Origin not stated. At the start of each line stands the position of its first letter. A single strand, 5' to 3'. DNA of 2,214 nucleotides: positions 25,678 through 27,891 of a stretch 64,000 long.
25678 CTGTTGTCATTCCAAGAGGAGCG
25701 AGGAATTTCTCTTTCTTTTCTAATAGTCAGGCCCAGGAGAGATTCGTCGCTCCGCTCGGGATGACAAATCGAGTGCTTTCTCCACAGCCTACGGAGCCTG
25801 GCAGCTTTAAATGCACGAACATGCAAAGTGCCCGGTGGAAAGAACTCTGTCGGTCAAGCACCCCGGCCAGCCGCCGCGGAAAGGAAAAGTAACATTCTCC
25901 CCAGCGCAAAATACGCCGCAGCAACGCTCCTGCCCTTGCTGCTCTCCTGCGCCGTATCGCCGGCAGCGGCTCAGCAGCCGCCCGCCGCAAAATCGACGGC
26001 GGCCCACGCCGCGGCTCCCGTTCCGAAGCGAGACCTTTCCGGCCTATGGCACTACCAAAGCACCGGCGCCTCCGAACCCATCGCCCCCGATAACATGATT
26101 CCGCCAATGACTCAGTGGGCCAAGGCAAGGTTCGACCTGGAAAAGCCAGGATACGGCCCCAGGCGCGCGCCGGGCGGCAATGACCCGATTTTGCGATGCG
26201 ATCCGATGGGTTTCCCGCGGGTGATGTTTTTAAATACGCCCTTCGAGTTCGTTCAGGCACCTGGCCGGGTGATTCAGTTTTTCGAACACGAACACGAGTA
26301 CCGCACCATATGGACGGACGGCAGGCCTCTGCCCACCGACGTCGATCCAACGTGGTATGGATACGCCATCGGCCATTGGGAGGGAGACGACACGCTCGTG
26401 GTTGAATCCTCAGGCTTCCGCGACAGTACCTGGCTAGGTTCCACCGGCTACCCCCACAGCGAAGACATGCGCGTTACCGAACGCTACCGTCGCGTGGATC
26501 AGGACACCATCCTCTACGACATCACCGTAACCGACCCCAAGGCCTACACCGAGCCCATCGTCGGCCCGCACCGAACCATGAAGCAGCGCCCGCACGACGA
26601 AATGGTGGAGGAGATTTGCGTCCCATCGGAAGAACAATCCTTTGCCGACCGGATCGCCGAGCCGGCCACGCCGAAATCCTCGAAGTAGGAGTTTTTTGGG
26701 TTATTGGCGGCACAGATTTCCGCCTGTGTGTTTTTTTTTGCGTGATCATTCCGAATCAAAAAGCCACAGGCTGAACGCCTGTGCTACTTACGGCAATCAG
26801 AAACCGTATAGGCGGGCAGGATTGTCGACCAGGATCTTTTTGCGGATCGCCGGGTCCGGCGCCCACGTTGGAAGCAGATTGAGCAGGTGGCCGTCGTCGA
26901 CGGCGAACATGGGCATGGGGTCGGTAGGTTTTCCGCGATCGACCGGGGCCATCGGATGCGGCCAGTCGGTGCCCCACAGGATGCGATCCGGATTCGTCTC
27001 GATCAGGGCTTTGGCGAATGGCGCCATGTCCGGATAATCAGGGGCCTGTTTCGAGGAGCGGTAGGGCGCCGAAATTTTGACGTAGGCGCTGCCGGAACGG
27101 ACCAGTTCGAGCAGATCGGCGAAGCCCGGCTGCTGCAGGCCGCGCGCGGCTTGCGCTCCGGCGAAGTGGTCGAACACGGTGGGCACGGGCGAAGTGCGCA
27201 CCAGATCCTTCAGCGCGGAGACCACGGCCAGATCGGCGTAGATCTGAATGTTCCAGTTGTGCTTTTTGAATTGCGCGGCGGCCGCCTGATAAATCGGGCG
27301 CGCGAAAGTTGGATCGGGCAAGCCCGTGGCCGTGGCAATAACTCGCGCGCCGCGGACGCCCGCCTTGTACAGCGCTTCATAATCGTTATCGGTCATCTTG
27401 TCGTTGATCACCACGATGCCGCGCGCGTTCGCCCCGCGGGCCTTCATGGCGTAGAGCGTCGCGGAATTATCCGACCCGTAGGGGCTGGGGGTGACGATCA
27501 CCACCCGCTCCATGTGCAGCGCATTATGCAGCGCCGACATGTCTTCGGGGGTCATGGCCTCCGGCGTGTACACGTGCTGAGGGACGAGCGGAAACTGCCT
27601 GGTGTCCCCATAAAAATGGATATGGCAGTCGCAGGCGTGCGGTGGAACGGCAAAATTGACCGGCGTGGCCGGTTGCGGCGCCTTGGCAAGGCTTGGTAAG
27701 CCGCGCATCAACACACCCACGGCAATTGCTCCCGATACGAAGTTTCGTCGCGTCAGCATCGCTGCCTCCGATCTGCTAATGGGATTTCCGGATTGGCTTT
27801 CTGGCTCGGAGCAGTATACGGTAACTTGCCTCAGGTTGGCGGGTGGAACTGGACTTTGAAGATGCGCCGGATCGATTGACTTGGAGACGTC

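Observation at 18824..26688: Ten-gene same-strand array built from only two secreted protein families (7 large + 3 small paralogs)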

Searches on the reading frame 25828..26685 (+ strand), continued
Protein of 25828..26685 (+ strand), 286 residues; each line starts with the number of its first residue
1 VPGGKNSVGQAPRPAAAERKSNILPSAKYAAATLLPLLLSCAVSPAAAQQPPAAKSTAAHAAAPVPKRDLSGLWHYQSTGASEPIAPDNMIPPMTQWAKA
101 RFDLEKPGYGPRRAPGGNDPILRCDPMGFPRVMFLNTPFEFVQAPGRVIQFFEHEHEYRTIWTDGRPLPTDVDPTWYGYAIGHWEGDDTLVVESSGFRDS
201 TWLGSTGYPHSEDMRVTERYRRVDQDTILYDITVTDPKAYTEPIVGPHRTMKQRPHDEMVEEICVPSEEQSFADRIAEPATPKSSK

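Call 70: search_protein_families(library=ncbifam, proteins=[L086:8821-9624:+, L086:7991-8392:+, L086:8414-8791:+, L087:7322-8614:+, L087:8632-9537:+, L086:9731-12187:+], max_evalue=0.1)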
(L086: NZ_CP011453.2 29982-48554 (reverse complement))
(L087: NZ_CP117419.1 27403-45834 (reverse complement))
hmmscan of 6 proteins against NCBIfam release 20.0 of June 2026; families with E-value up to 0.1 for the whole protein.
L086:8821-9624:+ (268 aa): 0 families

L086:7991-8392:+ (134 aa): 0 families

L086:8414-8791:+ (126 aa): 0 families

L087:7322-8614:+ (431 aa): 1 family
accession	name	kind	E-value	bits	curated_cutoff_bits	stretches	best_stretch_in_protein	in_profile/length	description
NF042992.1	alph1,4rhamsidase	equivalog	0.035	12.9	850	1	41-142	120-219/471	alpha-1,4-L-rhamnosidase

L087:8632-9537:+ (302 aa): 0 families

L086:9731-12187:+ (819 aa): 28 families (the best 25 are shown)
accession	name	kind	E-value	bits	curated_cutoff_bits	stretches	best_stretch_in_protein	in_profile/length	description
TIGR01783.1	TonB-siderophor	subfamily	1.8e-51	175.5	223.5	2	490-819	350-649/649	TonB-dependent siderophore receptor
TIGR01785.1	TonB-hemin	subfamily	8.6e-38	130.2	316.85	2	497-796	362-663/677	TonB-dependent heme/hemoglobin receptor family protein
TIGR01779.1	TonB-B12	equivalog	3.9e-28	98.4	599.7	2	22-203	6-176/614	TonB-dependent vitamin B12 receptor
TIGR01786.1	TonB-hemlactrns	subfamily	8e-25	87.3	323.75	2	499-794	391-693/719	TonB-dependent hemoglobin/transferrin/lactoferrin family receptor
NF047944.1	FoxamRcptFoxA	equivalog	1.4e-23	83.1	1300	2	553-791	455-675/697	ferrioxamine B receptor FoxA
NF010010.0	PRK13483.1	equivalog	5.5e-23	80.8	927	2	22-190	9-172/660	ligand-gated channel protein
NF007465.0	PRK10044.1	equivalog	1.4e-20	73.1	803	2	55-227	67-235/726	ferrichrome porin FhuA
NF010651.0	PRK14050.1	equivalog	4.9e-20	71.2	884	2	61-195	73-200/730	TonB-dependent siderophore receptor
NF010650.0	PRK14049.1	equivalog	1.1e-16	60.2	904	2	64-207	79-214/729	ferrioxamine B receptor precursor protein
NF010038.0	PRK13513.1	equivalog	1.3e-16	60.3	942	1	27-187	12-171/659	ligand-gated channel protein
NF007926.1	PRK10641.1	equivalog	7.5e-15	54.5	836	2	39-224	21-191/617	TonB-dependent vitamin B12 receptor BtuB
NF010011.0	PRK13484.1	equivalog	1.4e-14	53.3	1197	2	49-184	29-162/682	IreA family TonB-dependent siderophore receptor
NF007349.0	PRK09840.1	equivalog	2.7e-14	52.1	686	2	12-220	11-214/760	catecholate siderophore receptor Fiu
NF041535.1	TonB_rec_PqqU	equivalog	3.8e-14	51.9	1200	2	512-807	383-663/676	TonB-dependent receptor PqqU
NF007478.2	PRK10064.1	equivalog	4.1e-14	51.8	745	1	48-192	28-169/663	catecholate siderophore receptor CirA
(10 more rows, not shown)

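Call 83: search_protein_families(library=pfam, proteins=[L088:9021-9494:-], max_evalue=1)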
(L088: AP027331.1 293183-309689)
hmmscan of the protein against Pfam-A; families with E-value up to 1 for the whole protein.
L088:9021-9494:- (158 aa): 4 families
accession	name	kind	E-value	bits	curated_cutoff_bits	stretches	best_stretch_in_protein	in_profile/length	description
PF20349.3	DUF6644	-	1.6e-09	38.5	27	1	30-156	26-154/155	Family of unknown function (DUF6644)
PF09980.14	DUF2214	-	0.0027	18.1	34.1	1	30-115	6-92/147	Predicted membrane protein (DUF2214)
PF11145.14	DUF2921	-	0.015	15.3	27.5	1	43-107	87-155/236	Transmembrane E3 ligase/DUF2921 transmembrane domain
PF10136.14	SpecificRecomb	-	0.078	11.7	24.6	1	55-104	446-496/639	Site-specific recombinase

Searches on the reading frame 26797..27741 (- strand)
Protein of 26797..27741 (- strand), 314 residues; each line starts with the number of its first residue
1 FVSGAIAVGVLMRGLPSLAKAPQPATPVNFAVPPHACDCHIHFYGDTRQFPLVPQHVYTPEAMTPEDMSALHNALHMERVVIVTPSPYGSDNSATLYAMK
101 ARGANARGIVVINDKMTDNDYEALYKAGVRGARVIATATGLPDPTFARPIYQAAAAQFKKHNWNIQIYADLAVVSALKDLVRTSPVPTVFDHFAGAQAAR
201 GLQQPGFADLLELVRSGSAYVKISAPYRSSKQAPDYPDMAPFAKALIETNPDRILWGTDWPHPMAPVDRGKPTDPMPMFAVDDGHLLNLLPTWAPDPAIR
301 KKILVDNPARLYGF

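Call 70: search_protein_families(library=ncbifam, proteins=[window:26797-27741:-], max_evalue=0.1)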
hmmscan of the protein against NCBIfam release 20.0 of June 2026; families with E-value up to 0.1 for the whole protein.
window:26797-27741:- (314 aa): 2 families
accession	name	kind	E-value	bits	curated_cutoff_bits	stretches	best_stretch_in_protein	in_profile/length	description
NF042924.1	SlmHylase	equivalog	1.6e-55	188.4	500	1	24-313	18-297/299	4-sulfomuconolactone hydrolase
NF004455.0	PRK05787.1-3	equivalog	0.015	14.9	258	1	64-119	135-189/221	cobalt-precorrin-7 (C(5))-methyltransferase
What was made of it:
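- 26797..27741 (-): Convergent neighbour: a Tat-signal Amidohydro_2 protein related to 4-sulfomuconolactone hydrolase and LigI-type lactonases. It is a possible functional neighbour. NCBIfam NF042924, E = 1.6e-55, below the family cut-off (call 70).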
